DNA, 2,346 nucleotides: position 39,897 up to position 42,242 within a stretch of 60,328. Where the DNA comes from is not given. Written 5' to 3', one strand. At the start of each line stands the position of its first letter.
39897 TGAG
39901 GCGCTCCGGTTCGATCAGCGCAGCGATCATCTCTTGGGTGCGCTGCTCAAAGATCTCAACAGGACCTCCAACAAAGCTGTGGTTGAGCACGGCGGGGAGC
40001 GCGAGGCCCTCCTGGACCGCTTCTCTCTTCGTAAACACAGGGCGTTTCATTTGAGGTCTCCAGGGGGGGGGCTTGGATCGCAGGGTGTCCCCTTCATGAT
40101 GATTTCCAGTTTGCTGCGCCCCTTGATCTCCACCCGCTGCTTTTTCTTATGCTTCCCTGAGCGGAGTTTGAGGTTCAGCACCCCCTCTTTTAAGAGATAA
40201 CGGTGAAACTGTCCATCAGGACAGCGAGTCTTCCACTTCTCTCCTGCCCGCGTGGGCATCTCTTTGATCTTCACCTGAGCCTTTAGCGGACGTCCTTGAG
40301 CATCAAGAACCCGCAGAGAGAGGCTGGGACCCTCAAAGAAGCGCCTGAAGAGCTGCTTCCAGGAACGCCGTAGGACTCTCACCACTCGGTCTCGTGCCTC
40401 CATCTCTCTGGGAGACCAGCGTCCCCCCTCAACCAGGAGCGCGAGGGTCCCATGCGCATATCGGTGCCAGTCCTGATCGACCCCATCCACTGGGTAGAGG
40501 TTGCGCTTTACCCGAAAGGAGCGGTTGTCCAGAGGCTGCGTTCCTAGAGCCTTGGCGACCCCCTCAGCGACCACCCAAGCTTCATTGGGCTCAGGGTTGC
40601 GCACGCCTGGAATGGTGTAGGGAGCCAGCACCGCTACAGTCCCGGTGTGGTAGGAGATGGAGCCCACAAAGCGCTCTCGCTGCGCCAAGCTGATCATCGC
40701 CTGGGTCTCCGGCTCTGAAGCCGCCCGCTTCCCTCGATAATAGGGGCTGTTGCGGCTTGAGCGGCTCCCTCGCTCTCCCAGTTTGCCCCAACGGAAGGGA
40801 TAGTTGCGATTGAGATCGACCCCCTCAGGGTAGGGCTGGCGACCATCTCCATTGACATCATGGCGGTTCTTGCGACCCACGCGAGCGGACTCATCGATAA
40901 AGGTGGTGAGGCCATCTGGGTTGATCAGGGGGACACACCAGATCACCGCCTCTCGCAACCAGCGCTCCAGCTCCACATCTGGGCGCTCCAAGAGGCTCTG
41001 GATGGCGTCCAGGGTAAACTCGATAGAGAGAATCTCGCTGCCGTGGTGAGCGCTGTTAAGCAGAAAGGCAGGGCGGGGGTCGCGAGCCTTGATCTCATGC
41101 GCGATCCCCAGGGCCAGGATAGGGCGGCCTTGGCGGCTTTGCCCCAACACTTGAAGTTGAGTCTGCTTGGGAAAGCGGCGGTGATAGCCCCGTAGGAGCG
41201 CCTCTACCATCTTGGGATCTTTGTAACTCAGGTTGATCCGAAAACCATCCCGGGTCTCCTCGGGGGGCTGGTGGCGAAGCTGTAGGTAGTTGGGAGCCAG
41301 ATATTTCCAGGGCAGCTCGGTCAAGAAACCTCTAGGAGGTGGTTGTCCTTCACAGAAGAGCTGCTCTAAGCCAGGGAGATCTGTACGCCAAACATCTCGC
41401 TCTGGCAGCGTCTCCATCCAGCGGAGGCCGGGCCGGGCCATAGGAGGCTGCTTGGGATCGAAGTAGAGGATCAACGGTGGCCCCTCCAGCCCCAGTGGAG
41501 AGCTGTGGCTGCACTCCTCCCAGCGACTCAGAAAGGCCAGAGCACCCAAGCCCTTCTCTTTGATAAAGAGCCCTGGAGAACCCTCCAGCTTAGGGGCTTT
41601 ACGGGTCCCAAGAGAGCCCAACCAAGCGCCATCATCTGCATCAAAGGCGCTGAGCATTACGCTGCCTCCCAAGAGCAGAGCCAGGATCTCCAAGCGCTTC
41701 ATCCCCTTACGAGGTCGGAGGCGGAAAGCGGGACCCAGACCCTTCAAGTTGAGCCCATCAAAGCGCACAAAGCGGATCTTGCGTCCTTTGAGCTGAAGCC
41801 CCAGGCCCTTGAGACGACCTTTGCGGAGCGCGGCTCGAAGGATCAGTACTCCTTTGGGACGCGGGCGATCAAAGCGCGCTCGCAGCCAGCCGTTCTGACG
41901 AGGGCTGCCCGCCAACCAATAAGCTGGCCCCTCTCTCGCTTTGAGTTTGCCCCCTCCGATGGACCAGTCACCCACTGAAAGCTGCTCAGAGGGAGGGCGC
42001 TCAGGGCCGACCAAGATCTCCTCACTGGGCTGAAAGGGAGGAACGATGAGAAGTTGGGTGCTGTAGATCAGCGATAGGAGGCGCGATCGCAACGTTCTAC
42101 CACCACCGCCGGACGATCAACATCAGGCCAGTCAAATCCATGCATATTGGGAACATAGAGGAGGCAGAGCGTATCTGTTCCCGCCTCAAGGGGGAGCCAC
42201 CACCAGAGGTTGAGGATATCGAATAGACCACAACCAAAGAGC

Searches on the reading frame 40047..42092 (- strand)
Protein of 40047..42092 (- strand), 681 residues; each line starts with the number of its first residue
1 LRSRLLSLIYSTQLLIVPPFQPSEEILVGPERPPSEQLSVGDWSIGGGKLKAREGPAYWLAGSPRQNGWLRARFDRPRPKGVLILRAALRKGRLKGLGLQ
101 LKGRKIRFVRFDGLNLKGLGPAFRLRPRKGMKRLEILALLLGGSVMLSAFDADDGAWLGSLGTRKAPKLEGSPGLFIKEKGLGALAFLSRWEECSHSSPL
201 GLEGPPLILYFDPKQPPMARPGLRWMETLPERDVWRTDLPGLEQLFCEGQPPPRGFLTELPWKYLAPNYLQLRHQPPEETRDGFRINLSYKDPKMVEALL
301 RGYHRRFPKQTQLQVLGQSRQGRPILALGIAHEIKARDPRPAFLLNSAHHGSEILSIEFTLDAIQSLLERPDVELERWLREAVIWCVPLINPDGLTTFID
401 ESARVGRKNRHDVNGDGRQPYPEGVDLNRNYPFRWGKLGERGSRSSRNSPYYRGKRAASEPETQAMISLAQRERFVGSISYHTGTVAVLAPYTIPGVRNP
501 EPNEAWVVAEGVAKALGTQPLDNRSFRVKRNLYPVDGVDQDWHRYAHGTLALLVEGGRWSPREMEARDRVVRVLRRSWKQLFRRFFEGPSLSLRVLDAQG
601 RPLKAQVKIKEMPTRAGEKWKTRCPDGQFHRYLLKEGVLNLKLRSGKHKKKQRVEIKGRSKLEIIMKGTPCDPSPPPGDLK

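Call 24: search_protein_families(library=pfam, proteins=[window:40047-42092:-], max_evalue=0.00001)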
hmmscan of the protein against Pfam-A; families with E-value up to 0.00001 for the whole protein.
window:40047-42092:- (681 aa): 1 family
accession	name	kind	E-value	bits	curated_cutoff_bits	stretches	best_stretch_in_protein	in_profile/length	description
PF00246.29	Peptidase_M14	-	7e-44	151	21.6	1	297-554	2-259/286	Zinc carboxypeptidase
